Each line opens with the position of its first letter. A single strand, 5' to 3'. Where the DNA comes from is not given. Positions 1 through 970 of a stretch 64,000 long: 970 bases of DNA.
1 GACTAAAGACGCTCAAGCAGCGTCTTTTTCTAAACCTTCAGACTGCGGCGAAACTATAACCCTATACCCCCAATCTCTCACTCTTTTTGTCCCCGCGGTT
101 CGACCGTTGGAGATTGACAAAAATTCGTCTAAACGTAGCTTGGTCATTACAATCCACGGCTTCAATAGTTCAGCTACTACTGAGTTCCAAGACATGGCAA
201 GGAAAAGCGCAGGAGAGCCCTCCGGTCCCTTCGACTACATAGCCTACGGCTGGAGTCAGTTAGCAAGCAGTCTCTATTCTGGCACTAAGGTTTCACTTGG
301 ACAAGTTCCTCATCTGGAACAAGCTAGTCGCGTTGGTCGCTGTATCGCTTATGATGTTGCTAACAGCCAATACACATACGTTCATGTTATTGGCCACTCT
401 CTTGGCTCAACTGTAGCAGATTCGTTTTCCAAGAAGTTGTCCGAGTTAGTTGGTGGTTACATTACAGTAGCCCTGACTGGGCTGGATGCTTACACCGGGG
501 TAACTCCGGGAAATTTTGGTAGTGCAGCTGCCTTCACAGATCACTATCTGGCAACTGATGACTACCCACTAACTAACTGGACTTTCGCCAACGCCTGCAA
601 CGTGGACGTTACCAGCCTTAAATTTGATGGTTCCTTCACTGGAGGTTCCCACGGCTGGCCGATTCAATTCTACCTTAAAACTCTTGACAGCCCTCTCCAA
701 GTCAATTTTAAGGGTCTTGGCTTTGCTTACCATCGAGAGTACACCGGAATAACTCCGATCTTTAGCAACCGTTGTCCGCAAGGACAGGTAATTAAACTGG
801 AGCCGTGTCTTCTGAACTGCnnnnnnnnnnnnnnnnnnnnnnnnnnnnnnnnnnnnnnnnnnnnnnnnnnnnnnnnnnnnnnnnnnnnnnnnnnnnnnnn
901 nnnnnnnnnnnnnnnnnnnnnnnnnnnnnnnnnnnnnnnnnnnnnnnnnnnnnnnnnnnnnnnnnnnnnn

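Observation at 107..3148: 1013-aa multidomain lipase-like surface protein (hydrolase + PT linker + 2 tandem Ig/FN3-like modules + discoidin + LamG)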

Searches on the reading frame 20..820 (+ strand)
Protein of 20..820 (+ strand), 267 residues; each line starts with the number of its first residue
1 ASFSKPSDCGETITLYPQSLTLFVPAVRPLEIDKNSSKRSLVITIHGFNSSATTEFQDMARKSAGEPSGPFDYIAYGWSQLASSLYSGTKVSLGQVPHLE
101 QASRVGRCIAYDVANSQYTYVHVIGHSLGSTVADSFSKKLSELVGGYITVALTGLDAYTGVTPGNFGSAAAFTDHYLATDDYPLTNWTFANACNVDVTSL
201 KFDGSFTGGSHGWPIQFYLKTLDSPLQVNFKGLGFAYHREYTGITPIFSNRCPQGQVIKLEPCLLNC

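Call 26: search_protein_representatives(alignment_id=A2)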
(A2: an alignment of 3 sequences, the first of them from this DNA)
Query: 3 sequences, 268 profile positions. Proteins with E-value up to 0.001 (for the whole library): 579; up to 1e-10: 112; up to 1e-30: 2. The best 150 are listed.
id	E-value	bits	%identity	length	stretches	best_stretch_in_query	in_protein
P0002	3.0e-155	532.0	-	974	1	1-268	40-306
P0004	1.2e-32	130.0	-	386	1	36-256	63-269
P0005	2.5e-21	92.9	-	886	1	5-264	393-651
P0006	1.5e-20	90.3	-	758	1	36-248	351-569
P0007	9.9e-20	87.6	-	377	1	28-242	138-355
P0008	2.4e-18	83.1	-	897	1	64-235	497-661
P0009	3.7e-18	82.5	-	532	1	67-249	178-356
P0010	5.2e-18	82.0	-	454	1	38-249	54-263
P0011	1.0e-17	81.0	-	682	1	36-236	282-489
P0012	2.4e-17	79.8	-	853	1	37-255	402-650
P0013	5.8e-17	78.5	-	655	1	97-249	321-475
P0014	6.9e-17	78.3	-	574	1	37-244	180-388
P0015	1.0e-16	77.8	-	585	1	38-244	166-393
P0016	3.3e-16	76.0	-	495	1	36-245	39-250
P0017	7.5e-16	74.9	-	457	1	39-258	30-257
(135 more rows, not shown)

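Call 30: search_protein_families(library=pfam, alignment_id=A3, max_evalue=0.01)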
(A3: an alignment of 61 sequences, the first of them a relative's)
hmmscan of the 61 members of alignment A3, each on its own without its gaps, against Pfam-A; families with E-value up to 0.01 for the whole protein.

A. member 1, P0004 (386 aa): 1 family
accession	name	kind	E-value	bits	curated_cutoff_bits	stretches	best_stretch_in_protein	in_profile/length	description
PF04151.21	PPC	-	0.0007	20.9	25.9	1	296-369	2-68/70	Bacterial pre-peptidase C-terminal domain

B. families by the number of members that match (of 61 scanned): 44 families (the first 25 are shown)
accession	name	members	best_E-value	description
PF12697.13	Abhydrolase_6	14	3.2e-08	Alpha/beta hydrolase family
PF00561.26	Abhydrolase_1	14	1.7e-06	alpha/beta hydrolase fold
PF07589.16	PEP-CTERM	10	1.7e-12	PEP-CTERM motif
PF00151.25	Lipase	9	1.4e-06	Lipase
PF00404.24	Dockerin_1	5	0.00031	Dockerin type I domain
PF11949.14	DUF3466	4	1e-15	Protein of unknown function (DUF3466)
PF03781.23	FGE-sulfatase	3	9.1e-47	Sulfatase-modifying factor enzyme 1-like domain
PF00059.27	Lectin_C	3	4.9e-10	Lectin C-type domain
PF05057.20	DUF676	3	0.00051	Putative serine esterase (DUF676)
PF13620.12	CarboxypepD_reg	2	5.4e-14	Carboxypeptidase regulatory-like domain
PF07679.22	I-set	2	3.9e-10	Immunoglobulin I-set domain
PF13927.12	Ig_3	2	9.4e-10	Immunoglobulin domain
PF04151.21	PPC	2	0.0002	Bacterial pre-peptidase C-terminal domain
PF00975.26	Thioesterase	2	0.0003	Thioesterase domain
PF06956.16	RtcR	2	0.0018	Regulator of RNA terminal phosphate cyclase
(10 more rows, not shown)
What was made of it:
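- Closest known: Uncurated prokaryotic family of the same hydrolase domain. Same: Extracellular, modular proteins (call 30).
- Family members elsewhere carry PEP-CTERM, dockerin and lectin modules, which are extracellular contexts (call 30). Family members are fused to C-type and legume lectins, CBM96, dockerins and LamG (call 30).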

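Call 33: search_solved_structures(query=A4, max_evalue=1, show_alignments=3)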
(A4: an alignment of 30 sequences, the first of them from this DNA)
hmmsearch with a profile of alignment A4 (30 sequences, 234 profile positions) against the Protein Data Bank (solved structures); distinct sequences matched with E-value up to 1: 47.
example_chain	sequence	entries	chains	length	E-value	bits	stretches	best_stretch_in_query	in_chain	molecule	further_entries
1w52_X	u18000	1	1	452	3.8e-10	42.9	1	13-136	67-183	PANCREATIC LIPASE RELATED PROTEIN 2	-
1gpl_A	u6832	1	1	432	3e-09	40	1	18-137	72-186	RP2 LIPASE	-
4qnn_A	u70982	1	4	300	5.6e-09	39.1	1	10-143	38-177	Phospholipase A 1 from hornet(Vespa basalis) venom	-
1bu8_A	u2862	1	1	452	6.1e-09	39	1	19-135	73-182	PROTEIN (PANCREATIC LIPASE RELATED PROTEIN 2)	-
2ppl_A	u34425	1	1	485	6.4e-09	38.9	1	18-113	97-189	Pancreatic lipase-related protein 1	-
1hpl_A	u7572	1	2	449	2.1e-07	33.9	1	18-135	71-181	LIPASE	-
2pvs_A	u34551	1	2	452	2.3e-07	33.8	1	19-118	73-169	Pancreatic lipase-related protein 2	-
2oxe_A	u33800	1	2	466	2.4e-07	33.8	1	19-118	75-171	Pancreatic lipase-related protein 2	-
1rp1_A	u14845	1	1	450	6.8e-07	32.3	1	13-112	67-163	PANCREATIC LIPASE RELATED PROTEIN 1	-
6e7k_A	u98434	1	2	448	5.7e-06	29.3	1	15-150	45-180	Lipoprotein lipase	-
6oau_A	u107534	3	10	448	5.7e-06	29.3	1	15-150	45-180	Lipoprotein lipase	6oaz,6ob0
1lpa_B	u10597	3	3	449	6e-06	29.2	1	14-132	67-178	LIPASE | Triacylglycerol lipase, pancreatic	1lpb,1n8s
1eth_A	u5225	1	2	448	7e-06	29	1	19-135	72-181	TRIACYLGLYCEROL ACYL-HYDROLASE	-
9nrn_A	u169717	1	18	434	1.2e-05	28.2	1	15-150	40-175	Lipoprotein lipase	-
6u7m_A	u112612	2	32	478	1.4e-05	28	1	15-150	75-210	Lipoprotein lipase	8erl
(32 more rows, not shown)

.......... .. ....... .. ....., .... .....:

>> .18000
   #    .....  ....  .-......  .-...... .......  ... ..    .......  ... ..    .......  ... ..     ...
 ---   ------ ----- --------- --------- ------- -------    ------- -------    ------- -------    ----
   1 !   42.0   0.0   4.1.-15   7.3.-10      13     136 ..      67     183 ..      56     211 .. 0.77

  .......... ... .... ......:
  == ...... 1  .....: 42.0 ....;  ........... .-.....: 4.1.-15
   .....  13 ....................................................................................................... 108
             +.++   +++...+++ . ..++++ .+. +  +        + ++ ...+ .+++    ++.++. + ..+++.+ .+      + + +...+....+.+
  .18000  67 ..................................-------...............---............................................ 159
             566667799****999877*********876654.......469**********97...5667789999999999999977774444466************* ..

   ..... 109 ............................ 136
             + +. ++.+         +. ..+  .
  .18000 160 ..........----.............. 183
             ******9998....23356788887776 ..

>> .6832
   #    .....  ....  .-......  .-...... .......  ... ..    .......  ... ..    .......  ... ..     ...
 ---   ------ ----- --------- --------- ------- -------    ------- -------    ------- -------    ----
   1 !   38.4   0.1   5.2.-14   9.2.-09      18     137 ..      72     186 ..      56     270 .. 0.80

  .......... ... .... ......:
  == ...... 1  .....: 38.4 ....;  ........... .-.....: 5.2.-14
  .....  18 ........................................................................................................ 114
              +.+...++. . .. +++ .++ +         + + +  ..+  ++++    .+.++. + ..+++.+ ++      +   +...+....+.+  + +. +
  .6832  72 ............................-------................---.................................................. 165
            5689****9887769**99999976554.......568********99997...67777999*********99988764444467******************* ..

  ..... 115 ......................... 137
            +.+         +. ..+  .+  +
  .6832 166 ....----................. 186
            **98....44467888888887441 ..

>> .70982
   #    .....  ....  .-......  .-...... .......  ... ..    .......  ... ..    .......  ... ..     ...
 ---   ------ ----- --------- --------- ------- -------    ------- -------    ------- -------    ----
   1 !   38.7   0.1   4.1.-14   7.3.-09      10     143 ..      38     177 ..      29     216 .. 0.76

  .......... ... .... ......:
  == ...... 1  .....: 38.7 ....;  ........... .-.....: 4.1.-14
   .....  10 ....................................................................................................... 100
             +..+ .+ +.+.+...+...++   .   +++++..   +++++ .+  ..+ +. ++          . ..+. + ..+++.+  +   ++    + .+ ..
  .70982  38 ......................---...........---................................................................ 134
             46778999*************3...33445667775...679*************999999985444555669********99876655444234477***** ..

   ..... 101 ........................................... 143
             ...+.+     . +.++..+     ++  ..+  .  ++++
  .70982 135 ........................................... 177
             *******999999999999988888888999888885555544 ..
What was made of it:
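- On Pancreatic lipase / PLA1 family (Pfam PF00151): In the family profile search against the PDB, the 15 best hits are all PL, PLRP, PLA1 or LPL, at E 3.8e-10 to 1.4e-5 (call 33).
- The family profile matches PLRP2, PLA1 and LPL at E 4e-10 to 6e-6 across the oxyanion strand, the Ser elbow and the Asp motif (call 33).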

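Call 40: predict_structure(alignment_id=A4)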
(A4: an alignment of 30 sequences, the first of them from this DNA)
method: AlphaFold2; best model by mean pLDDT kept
length: 267 residues; sequences in the alignment: 30
mean_pLDDT: 90.7   pTM: 0.90
mean pLDDT of the five models: 90.7, 89.8, 89.6, 85.3, 83.6
residues with pLDDT >= 90: 198; 70-90: 49; 50-70: 20; < 50: 0
segments of 3 or more residues with pLDDT < 50: none
pLDDT, mean of each block of 10 residues (from residue 1): 89 62 83 95 96 91 84 96 85 83 97 97 98 98 97 97 94 96 89 97 71 94 95 95 93 95 78
secondary structure, 60 per line:
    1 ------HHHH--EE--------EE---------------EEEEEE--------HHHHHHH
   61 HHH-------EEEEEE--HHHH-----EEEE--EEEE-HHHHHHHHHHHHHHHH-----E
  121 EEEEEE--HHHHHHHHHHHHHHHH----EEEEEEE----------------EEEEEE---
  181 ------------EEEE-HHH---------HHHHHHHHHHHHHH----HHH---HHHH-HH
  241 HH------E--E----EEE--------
elements in order: H7-10 E40-45 H54-63 E71-76 H79-82 E88-91 E94-97 H99-114 E120-126 H129-144 E149-155 E172-177 E193-196 H210-223 H234-237 H239-242 E257-259
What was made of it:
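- On Alpha/beta-hydrolase fold superfamily: The DSSP order of the AF2 model (pLDDT 90.7) places HG after strand 40-45, Ser127 after strand 120-126, Asp156 after strand 149-155 and His211 before helix 210-223, in domain numbering (call 40).
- On Pancreatic lipase / PLA1 family (Pfam PF00151): Strand positions come from call 40.
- The AF2 model has pLDDT 90.7 (call 40).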

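Call 44: fold_search(model_id=the predicted structure, library=pdb)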
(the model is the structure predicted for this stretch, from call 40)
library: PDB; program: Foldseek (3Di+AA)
matches with E <= 10: 1358; with E <= 0.001: 4
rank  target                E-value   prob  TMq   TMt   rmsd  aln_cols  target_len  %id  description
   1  4m0m                  3.5e-05  1.00  0.38  0.16   9.1       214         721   10  The crystal structure of a functionally unknown protein lpg2422 from Legionella pneumophila subsp. pneumophila str. Phil (released 2013-08-21)
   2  8w2d_B                2.5e-04  1.00  0.32  0.28   6.3       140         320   18  holo-PCP-Thioesterase di-domain structure from the sulfazecin biosynthetic nonribosomal peptide synthetase, SulM (released 2024-08-07)
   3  2zyi_A                5.2e-04  1.00  0.38  0.25   8.7       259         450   19  A. Fulgidus lipase with fatty acid fragment and calcium (released 2009-06-16)
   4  2zyh_A                5.8e-04  1.00  0.41  0.27   9.0       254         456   18  mutant A. Fulgidus lipase S136A complexed with fatty acid fragment (released 2009-06-16)
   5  6fvj_D                1.3e-03  1.00  0.31  0.37   5.9       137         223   16  TesA a major thioesterase from Mycobacterium tuberculosis (released 2018-10-24)
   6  7e31_A                1.4e-03  1.00  0.32  0.33   4.8       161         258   16  Crystal structure of a novel alpha/beta hydrolase mutant in apo form (released 2022-02-09)
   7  8ytw                  1.6e-03  1.00  0.34  0.36   5.6       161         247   15  Kubu-PETase from Kutzneria buriramensis (released 2025-01-15)
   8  2zys                  1.6e-03  0.98  0.36  0.23   6.9       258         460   17  A. Fulgidus lipase with fatty acid fragment and chloride (released 2009-06-16)
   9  2yh2_D                1.7e-03  1.00  0.39  0.35   8.3       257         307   12  Pyrobaculum calidifontis esterase monoclinic form (released 2011-05-18)
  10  8etz                  2.1e-03  1.00  0.40  0.41   8.3       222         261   12  Ancestral PETase 35_442 Mutant E13D (released 2023-11-01)
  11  3gbs                  2.2e-03  1.00  0.36  0.49   5.4       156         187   15  Crystal structure of Aspergillus oryzae cutinase (released 2009-10-06)
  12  6tj2_A                2.2e-03  1.00  0.31  0.33   6.1       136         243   13  Extracellular alpha/beta-hydrolase from Paenibacillus species shares structural and functional homology to Tobacco Sal (released 2020-04-22)
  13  7xtu_A                2.4e-03  1.00  0.35  0.36   4.4       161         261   11  The structure of TfCut S130A (released 2023-03-29)
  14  1auo_A                2.4e-03  1.00  0.37  0.44   5.6       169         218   12  CARBOXYLESTERASE FROM PSEUDOMONAS FLUORESCENS (released 1998-03-04)
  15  2zyr_A                2.9e-03  0.97  0.36  0.24   7.0       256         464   18  A. Fulgidus lipase with fatty acid fragment and magnesium (released 2009-06-16)
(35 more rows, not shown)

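Call 62: find_encoding_contigs(protein=P0004, flank=5000, max_places=3)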
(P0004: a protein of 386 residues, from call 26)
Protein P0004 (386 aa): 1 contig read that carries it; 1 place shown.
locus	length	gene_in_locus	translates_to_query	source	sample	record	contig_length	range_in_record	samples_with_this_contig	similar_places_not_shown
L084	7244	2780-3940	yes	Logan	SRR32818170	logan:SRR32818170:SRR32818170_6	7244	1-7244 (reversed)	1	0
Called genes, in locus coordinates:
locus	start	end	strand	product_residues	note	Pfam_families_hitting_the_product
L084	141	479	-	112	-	-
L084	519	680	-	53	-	PF05016:ParE_toxin (weak)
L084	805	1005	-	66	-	-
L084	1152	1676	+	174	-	-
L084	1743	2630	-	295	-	PF05065:Phage_capsid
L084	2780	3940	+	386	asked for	-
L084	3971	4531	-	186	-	PF05685:Uma2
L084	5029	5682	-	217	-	PF00512:HisKA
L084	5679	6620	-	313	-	PF16881:LIAS_N, PF04055:Radical_SAM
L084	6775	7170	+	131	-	PF13577:SnoaL_4, PF12680:SnoaL_2 (weak)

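Call 83: search_protein_families(library=ncbifam, alignment_id=A4, max_evalue=0.01)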
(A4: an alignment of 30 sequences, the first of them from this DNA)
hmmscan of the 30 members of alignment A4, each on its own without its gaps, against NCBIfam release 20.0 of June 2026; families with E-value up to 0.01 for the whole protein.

A. member 1, seq(267 aa): 0 families

B. families by the number of members that match (of 30 scanned): 6 families
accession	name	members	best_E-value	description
NF011457.0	PRK14875.1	4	3e-05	acetoin dehydrogenase dihydrolipoyllysine-residue acetyltransferase subunit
TIGR03230.1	lipo_lipase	2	0.00022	lipoprotein lipase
NF045632.1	hydroxlase_HsaD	1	0.0073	4,5:9,10-diseco-3-hydroxy-5,9,17-trioxoandrosta-1(10),2-diene-4-oate hydrolase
NF004514.1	PRK05855.1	1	0.0074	SDR family oxidoreductase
NF008340.0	PRK11126.1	1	0.0081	2-succinyl-6-hydroxy-2,4-cyclohexadiene-1-carboxylate synthase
NF047337.1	hydrolase_RcgR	1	0.0083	RcgR family putative quorum lactone hydrolase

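Call 84: search_protein_families(library=pfam, alignment_id=A4, max_evalue=0.01)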
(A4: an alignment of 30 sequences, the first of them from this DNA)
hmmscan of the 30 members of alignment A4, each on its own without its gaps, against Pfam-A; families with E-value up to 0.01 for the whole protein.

A. member 1, seq(267 aa): 1 family
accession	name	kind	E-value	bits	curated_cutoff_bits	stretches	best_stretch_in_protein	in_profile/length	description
PF00151.25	Lipase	-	2.3e-05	24.3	27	1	36-157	67-180/336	Lipase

B. families by the number of members that match (of 30 scanned): 10 families
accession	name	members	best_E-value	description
PF12697.13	Abhydrolase_6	20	2.3e-08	Alpha/beta hydrolase family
PF00561.26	Abhydrolase_1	10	1.7e-06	alpha/beta hydrolase fold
PF00151.25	Lipase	10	4.7e-06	Lipase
PF05057.20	DUF676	7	3e-05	Putative serine esterase (DUF676)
PF07819.20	PGAP1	3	0.001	PGAP1-like alpha/beta domain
PF05990.18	DUF900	3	0.0029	Alpha/beta hydrolase of unknown function (DUF900)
PF05277.18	DUF726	1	5.3e-05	Protein of unknown function (DUF726)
PF00975.26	Thioesterase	1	0.00065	Thioesterase domain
PF06956.16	RtcR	1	0.0046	Regulator of RNA terminal phosphate cyclase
PF12146.15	Hydrolase_4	1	0.0052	Serine aminopeptidase, S33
